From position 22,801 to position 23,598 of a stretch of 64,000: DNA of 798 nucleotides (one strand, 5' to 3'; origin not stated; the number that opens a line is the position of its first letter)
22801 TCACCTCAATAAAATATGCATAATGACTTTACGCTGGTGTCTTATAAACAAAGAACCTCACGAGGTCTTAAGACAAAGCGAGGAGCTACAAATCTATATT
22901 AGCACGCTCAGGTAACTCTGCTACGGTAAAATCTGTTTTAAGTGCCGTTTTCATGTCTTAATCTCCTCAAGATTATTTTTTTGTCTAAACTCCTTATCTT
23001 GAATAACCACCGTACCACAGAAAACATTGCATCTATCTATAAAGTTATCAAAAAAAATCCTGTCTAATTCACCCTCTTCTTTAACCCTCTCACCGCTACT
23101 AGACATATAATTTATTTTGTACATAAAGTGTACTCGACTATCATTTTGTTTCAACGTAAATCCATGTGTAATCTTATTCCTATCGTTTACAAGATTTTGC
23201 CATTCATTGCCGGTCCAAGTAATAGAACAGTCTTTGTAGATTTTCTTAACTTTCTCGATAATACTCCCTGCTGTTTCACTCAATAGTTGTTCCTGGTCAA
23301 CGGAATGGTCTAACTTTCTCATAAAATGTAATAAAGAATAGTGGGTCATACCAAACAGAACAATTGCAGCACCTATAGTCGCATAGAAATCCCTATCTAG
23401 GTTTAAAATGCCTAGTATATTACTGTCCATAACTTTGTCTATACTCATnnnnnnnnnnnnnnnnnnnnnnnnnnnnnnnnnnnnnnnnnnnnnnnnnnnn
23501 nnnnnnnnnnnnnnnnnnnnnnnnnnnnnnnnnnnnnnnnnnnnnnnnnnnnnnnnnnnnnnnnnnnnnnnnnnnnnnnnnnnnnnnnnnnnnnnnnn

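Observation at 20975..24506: M.EcoRI-family methyltransferase without an EcoRI-type endonuclease, coupled to a small Rx4H protein and (ancestrally) a DUF262-HNH nuclease: possible unconventional methylation-linked defence system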

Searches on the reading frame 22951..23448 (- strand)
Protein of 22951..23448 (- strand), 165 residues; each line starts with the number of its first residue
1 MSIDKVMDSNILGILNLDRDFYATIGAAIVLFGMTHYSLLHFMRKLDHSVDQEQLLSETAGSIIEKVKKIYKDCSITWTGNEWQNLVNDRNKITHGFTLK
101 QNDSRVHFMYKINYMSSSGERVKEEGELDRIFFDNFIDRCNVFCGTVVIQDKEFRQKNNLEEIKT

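Call 3: search_protein_families(library=pfam, proteins=[window:22951-23448:-], max_evalue=0.1)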
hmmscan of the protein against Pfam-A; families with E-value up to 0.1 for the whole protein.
window:22951-23448:- (165 aa): 2 families
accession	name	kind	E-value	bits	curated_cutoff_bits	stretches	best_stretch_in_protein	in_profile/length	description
PF15889.10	DUF4738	-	0.0057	16.9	23.9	1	91-158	20-89/146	Domain of unknown function (DUF4738)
PF22838.1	COMMD8_HN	-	0.0067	17.3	27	1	52-108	9-64/90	COMMD8, helical N-terminal domain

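Call 4: search_protein_families(library=ncbifam, proteins=[window:22951-23448:-], max_evalue=0.1)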
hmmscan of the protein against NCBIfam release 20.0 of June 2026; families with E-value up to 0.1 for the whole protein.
window:22951-23448:- (165 aa): 0 families

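Call 5: search_protein_families(library=padloc, proteins=[window:22951-23448:-], max_evalue=0.1)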
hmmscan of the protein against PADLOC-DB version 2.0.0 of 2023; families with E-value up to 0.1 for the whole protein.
window:22951-23448:- (165 aa): 0 families

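Call 9: search_solved_structures(query=window:22951-23448:-, max_evalue=10)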
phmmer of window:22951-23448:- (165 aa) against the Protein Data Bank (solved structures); distinct sequences matched with E-value up to 10: 0.

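Call 11: find_homologous_proteins(query=window:22951-23448:-, max_evalue=0.001)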
Query window:22951-23448:- (165 aa): 1 proteins with E <= 0.001 among 26 candidates.
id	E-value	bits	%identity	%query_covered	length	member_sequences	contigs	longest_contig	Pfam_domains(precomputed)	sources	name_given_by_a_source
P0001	1.4e-103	362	99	100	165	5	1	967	-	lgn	-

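Call 18: predict_structure(protein=window:22951-23448:-)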
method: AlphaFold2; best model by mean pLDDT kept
length: 165 residues; sequences in the alignment: 1
mean_pLDDT: 38.9   pTM: 0.31
mean pLDDT of the five models: 38.9, 38.9, 38.8, 37.8, 35.9
residues with pLDDT >= 90: 0; 70-90: 0; 50-70: 12; < 50: 153
segments of 3 or more residues with pLDDT < 50: 1-50, 52-109, 111-117, 128-154, 158-165
pLDDT, mean of each block of 10 residues (from residue 1): 25 28 39 46 43 42 38 30 35 40 41 48 51 38 31 47 38
secondary structure, 60 per line:
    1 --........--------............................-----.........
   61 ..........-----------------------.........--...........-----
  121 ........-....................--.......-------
elements in order: H3-10 H19-46 H52-70 E94-102 E105-115 E121-128 H130-149 H152-158

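Call 19: search_protein_representatives(protein=window:22951-23448:-)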
Query: 165 residues. Proteins with E-value up to 0.001 (for the whole library): 10; up to 1e-10: 6; up to 1e-30: 2. The best 10 are listed.
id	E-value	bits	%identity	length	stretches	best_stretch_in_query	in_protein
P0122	3.8e-47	176.8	100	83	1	1-83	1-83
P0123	1.6e-46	174.7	55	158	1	1-161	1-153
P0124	1.2e-29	119.9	41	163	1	1-163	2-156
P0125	1.1e-25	107.0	40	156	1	1-159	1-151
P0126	1.4e-15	74.2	24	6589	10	59-120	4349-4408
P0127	2.6e-14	70.1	27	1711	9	84-148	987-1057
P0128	3.2e-10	56.8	33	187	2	2-76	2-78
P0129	2.4e-05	41.0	31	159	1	10-144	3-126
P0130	1.4e-04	38.5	33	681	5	70-118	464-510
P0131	2.8e-04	37.5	28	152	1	10-145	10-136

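Call 24: find_homologous_proteins(query=A1, max_evalue=0.001)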
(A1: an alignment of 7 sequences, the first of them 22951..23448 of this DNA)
Query A1 (7 sequences) (165 aa, profile of the alignment): 7 proteins with E <= 0.001 among 2514 candidates.
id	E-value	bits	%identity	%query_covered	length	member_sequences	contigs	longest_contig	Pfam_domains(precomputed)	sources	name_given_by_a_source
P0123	1.6e-63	231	52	97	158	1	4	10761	-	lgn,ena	-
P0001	3.5e-60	220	99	100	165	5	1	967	-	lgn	-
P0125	5.2e-58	213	38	95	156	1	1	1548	-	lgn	-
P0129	9.3e-47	177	28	83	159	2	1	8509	-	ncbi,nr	ncbi:MAG: hypothetical protein LBG64_01145 [Pseudomonadales bacterium]|nr:hypothetical protein [Pseu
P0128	8.3e-46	173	24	100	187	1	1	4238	-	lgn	-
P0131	1.6e-44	169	28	77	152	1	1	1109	-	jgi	jgi:hypothetical protein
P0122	3.1e-30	123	100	50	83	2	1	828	-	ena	-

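Call 25: search_protein_families(library=pfam, alignment_id=A1, max_evalue=10)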
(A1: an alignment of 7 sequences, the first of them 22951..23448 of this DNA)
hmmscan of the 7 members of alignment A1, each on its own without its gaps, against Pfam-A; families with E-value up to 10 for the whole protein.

A. member 1, window:22951-23448:- (165 aa): 2 families
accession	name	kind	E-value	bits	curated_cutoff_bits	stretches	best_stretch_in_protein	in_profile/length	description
PF15889.10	DUF4738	-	0.0057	16.9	23.9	1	91-158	20-89/146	Domain of unknown function (DUF4738)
PF22838.1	COMMD8_HN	-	0.0067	17.3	27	1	52-108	9-64/90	COMMD8, helical N-terminal domain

B. families by the number of members that match (of 7 scanned): 13 families
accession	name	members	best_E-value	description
PF18735.6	HEPN_RiboL-PSP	4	0.00067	RiboL-PSP-HEPN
PF18737.6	HEPN_MAE_28990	2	0.00039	MAE_28990/MAE_18760-like HEPN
PF15889.10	DUF4738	1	0.0057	Domain of unknown function (DUF4738)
PF22838.1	COMMD8_HN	1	0.0067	COMMD8, helical N-terminal domain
PF18739.6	HEPN_Apea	1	0.029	Apea-like HEPN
PF08497.15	Radical_SAM_N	1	0.042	Radical SAM N-terminal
PF12135.13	Plasmo_rep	1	0.049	Plasmodium repeat family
PF14880.11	COX14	1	0.052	Cytochrome oxidase c assembly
PF07935.16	SSV1_ORF_D-335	1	0.053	ORF D-335-like protein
PF22709.1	Mu_Gam-Sipho_Gp157-TOTE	1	0.095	Mu Gam/Sipho_Gp157-like domain of the TOTE conflict systems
PF22385.1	Cas9_C_2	1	0.12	CRISPR-associated endonuclease Cas9, C-terminal domain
PF21155.3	VpsT-like_REC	1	0.13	VpsT-like, receiver domain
PF00407.25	Bet_v_1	1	0.15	Pathogenesis-related protein Bet v 1 family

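Call 26: find_encoding_contigs(protein=P0123, flank=6000, max_places=4)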
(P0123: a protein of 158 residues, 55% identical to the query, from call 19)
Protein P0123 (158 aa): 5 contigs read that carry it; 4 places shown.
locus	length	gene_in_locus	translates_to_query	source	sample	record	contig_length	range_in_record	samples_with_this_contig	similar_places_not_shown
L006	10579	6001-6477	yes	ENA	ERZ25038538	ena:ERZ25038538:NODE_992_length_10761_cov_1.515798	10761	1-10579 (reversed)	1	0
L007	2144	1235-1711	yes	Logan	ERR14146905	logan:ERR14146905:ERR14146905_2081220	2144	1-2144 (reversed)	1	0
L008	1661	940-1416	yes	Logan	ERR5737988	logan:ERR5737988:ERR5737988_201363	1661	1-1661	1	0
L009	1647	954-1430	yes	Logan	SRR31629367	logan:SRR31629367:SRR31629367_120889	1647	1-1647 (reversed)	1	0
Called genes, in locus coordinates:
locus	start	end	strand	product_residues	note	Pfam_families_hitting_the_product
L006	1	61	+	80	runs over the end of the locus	?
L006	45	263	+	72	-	PF02609:Exonuc_VII_S (weak)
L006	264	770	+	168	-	-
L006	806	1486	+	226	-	-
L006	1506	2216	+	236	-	PF02518:HATPase_c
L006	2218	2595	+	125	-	PF00072:Response_reg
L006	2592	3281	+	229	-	PF11967:RecO_N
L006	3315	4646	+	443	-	PF00587:tRNA-synt_2b, PF03129:HGTP_anticodon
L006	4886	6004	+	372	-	PF13651:EcoRI_methylase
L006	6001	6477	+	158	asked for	-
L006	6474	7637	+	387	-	PF03235:GmrSD_N, PF01844:HNH (weak)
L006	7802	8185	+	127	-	PF00254:FKBP_C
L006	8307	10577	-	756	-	?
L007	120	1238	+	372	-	PF13651:EcoRI_methylase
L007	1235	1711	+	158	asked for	-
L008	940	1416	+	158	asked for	-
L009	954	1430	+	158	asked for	-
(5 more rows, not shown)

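Call 27: find_encoding_contigs(protein=P0129, flank=6000, max_places=3)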
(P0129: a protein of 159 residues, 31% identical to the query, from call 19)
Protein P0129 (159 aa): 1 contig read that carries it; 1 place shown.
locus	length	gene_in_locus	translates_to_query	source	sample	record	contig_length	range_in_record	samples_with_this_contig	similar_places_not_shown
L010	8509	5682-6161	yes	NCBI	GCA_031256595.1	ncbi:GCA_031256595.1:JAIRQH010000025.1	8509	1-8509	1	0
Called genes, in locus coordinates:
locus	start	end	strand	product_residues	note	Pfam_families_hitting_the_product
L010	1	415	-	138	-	?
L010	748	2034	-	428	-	PF00595:PDZ (weak), PF17820:PDZ_6 (faint), PF03572:Peptidase_S41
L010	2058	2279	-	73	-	PF01084:Ribosomal_S18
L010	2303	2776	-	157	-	PF00436:SSB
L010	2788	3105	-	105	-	PF01250:Ribosomal_S6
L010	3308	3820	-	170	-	PF01936:NYN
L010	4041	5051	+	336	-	PF13651:EcoRI_methylase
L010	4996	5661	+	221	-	-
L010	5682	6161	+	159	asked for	-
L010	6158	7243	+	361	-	PF03235:GmrSD_N, PF01844:HNH, PF14279:HNH_5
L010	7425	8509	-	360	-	?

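Call 28: find_encoding_contigs(protein=P0128, flank=6000, max_places=3)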
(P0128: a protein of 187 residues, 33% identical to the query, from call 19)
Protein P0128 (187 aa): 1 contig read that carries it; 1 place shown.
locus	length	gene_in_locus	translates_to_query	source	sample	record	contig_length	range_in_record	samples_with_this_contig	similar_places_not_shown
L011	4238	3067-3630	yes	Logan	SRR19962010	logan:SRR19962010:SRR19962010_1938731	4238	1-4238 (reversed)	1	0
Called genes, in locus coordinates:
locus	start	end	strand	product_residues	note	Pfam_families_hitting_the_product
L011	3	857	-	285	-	?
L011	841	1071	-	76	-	-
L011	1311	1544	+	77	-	-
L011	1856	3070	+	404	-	PF13651:EcoRI_methylase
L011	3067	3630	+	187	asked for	-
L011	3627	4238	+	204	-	?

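Call 33: search_protein_families(library=pfam, proteins=[L010:4996-5661:+], max_evalue=0.05)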
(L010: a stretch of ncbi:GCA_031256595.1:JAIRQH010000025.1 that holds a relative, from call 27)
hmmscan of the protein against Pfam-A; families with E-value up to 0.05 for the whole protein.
L010:4996-5661:+ (221 aa): 1 family
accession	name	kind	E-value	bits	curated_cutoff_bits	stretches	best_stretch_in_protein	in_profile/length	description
PF16404.10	BT_2262-like_C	-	0.005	17.4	29.6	0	110-143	23-55/125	BT_2262-like, C-terminal domain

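Call 34: search_protein_families(library=padloc, proteins=[L010:4996-5661:+], max_evalue=0.01)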
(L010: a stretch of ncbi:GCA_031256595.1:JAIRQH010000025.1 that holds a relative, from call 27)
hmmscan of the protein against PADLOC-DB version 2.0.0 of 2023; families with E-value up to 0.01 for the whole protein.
L010:4996-5661:+ (221 aa): 0 families

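Call 45: predict_structure(alignment_id=A2)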
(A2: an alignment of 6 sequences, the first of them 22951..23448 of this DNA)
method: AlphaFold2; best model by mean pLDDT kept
length: 165 residues; sequences in the alignment: 6
mean_pLDDT: 82.7   pTM: 0.76
mean pLDDT of the five models: 82.7, 81.6, 81.2, 80.4, 44.8
residues with pLDDT >= 90: 55; 70-90: 84; 50-70: 23; < 50: 3
segments of 3 or more residues with pLDDT < 50: 163-165
pLDDT, mean of each block of 10 residues (from residue 1): 58 70 90 93 85 82 90 84 93 86 77 78 88 95 88 81 52
secondary structure, 60 per line:
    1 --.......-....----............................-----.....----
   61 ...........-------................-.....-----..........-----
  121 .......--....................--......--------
elements in order: H3-9 H11-14 H19-46 H52-56 H61-71 H79-94 E96-100 E106-115 E121-127 H130-149 H152-157

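Call 47: fold_search(model_id=the predicted structure, library=pdb)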
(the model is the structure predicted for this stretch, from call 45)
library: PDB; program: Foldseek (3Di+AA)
matches with E <= 10: 505; with E <= 0.001: 0
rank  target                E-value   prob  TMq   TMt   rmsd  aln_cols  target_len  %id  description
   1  6ycs_D                3.3e-01  0.41  0.18  0.34   8.2        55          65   11  Human Transcription Cofactor PC4 DNA-binding domain in complex with full phosphorothioate 5-10-5 2'-O-methyl DNA gapme (released 2020-04-29)
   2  5me9_B                3.9e-01  0.15  0.19  0.10  17.6       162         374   10  Crystal structure of yeast Cdt1 (N terminal and middle domain), form 1. (released 2017-05-17)
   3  9vuc_B                5.1e-01  0.12  0.22  0.13  17.8       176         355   10  channel B complex with 2 (released 2026-03-11)
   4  1pcf_A                6.0e-01  0.51  0.20  0.38   7.1        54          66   11  HUMAN TRANSCRIPTIONAL COACTIVATOR PC4 C-TERMINAL DOMAIN (released 1998-03-18)
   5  4usg_A                6.3e-01  0.47  0.19  0.39   7.1        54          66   13  Crystal structure of PC4 W89Y mutant complex with DNA (released 2015-03-18)
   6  9o51_A                7.1e-01  0.13  0.26  0.15  17.3       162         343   10  Cryo-EM structure of the human SK2-4 chimera/calmodulin channel complex in the Ca2+ free state (released 2025-07-09)
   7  9a4p_B                7.1e-01  0.08  0.12  0.16  11.8       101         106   14  Integrative model of YJCM-YJCN by crosslinking MS and deep learning (released 2024-09-18)
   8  3nm7_B                7.4e-01  0.38  0.19  0.35   6.9        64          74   14  Crystal Structure of Borrelia burgdorferi Pur-alpha (released 2010-10-06)
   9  8fmw_W                7.4e-01  0.12  0.16  0.23  13.0        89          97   16  The structure of a hibernating ribosome in the Lyme disease pathogen (released 2023-11-08)
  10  7tjh_I                7.9e-01  0.13  0.19  0.10  11.0       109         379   10  S. cerevisiae ORC bound to 84 bp ARS1 DNA and Cdc6 (state 1) with flexible Orc6 N-terminal domain (released 2022-10-05)
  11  1sc7_A                7.9e-01  0.13  0.19  0.08  14.6       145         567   10  Human DNA Topoisomerase I (70 Kda) In Complex With The Indenoisoquinoline MJ-II-38 and Covalent Complex With A 22 Base (released 2005-04-19)
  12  3nm7_A                8.3e-01  0.41  0.19  0.32   5.6        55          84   13  Crystal Structure of Borrelia burgdorferi Pur-alpha (released 2010-10-06)
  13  6ut4_E                8.8e-01  0.10  0.21  0.12  13.0       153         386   16  Cryo-EM structure of the asymmetric AAA+ domain hexamer from Thermococcus gammatolerans McrB (released 2020-10-21)
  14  3r0a_A                9.3e-01  0.10  0.17  0.22  17.7       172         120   10  Possible transcriptional regulator from Methanosarcina mazei Go1 (gi 21227196) (released 2011-03-23)
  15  4qfr_A                1.0e+00  0.25  0.17  0.08  11.1        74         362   12  Structure of AMPK in complex with Cl-A769662 activator and STAUROSPORINE inhibitor (released 2014-08-06)
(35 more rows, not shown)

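Call 48: search_protein_families(library=pfam, proteins=[P0123, P0124, P0125, P0128, P0129, P0131, L010:4996-5661:+], max_evalue=1)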
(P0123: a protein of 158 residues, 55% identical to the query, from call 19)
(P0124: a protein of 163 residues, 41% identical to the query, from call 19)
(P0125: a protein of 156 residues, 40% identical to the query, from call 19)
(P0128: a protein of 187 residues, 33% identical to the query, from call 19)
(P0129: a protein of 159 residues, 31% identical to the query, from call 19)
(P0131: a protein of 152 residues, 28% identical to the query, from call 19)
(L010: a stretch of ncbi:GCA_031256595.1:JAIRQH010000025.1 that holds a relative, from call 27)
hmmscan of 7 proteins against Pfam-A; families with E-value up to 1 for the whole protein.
P0123 (158 aa): 4 families
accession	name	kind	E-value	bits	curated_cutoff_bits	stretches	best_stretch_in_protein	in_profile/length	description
PF18737.6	HEPN_MAE_28990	-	0.00039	21.1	26.8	1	42-114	123-189/211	MAE_28990/MAE_18760-like HEPN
PF18735.6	HEPN_RiboL-PSP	-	0.0012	19.2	28.4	1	51-99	97-162/191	RiboL-PSP-HEPN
PF08497.15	Radical_SAM_N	-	0.042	13.6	25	1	27-109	161-244/301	Radical SAM N-terminal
PF14880.11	COX14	-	0.052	13.8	25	1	22-47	19-44/59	Cytochrome oxidase c assembly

P0124 (163 aa): 2 families
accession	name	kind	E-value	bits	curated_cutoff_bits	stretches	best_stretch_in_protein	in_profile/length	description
PF18735.6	HEPN_RiboL-PSP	-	0.00067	20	28.4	1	59-141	116-186/191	RiboL-PSP-HEPN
PF07935.16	SSV1_ORF_D-335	-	0.053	14.2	22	1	103-126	11-33/68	ORF D-335-like protein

P0125 (156 aa): 1 family
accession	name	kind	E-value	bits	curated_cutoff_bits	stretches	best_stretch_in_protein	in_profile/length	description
PF00407.25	Bet_v_1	-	0.15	12.4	22.4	1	126-154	72-99/151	Pathogenesis-related protein Bet v 1 family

P0128 (187 aa): 2 families
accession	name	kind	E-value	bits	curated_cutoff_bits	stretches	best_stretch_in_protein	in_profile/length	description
PF18735.6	HEPN_RiboL-PSP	-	0.0025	18.2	28.4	1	62-129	91-159/191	RiboL-PSP-HEPN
PF22385.1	Cas9_C_2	-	0.12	12.7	27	1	74-98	23-47/94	CRISPR-associated endonuclease Cas9, C-terminal domain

P0129 (159 aa): 5 families
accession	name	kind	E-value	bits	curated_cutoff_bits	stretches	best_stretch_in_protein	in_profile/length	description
PF18735.6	HEPN_RiboL-PSP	-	0.011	16.1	28.4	1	42-85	122-159/191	RiboL-PSP-HEPN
PF18737.6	HEPN_MAE_28990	-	0.012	16.3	26.8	1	59-93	151-181/211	MAE_28990/MAE_18760-like HEPN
PF18739.6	HEPN_Apea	-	0.029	15.2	24.4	1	41-89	53-101/136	Apea-like HEPN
PF22709.1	Mu_Gam-Sipho_Gp157-TOTE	-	0.095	13.1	27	0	57-94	18-55/63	Mu Gam/Sipho_Gp157-like domain of the TOTE conflict systems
PF21155.3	VpsT-like_REC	-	0.13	12.9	27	1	56-105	58-107/124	VpsT-like, receiver domain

P0131 (152 aa): 1 family
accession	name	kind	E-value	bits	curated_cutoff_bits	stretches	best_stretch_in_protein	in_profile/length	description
PF12135.13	Plasmo_rep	-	0.049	13.9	23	0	13-21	5-13/25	Plasmodium repeat family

L010:4996-5661:+ (221 aa): 2 families
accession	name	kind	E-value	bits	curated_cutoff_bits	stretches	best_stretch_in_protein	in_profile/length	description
PF16404.10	BT_2262-like_C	-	0.005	17.4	29.6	0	110-143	23-55/125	BT_2262-like, C-terminal domain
PF09044.15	Kp4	-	0.067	13.7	27.8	0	141-184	73-115/125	Kp4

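Call 50: search_solved_structures(query=A1, max_evalue=10, show_alignments=3)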
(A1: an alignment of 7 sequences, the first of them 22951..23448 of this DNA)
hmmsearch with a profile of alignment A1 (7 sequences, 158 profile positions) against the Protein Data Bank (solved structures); distinct sequences matched with E-value up to 10: 0.
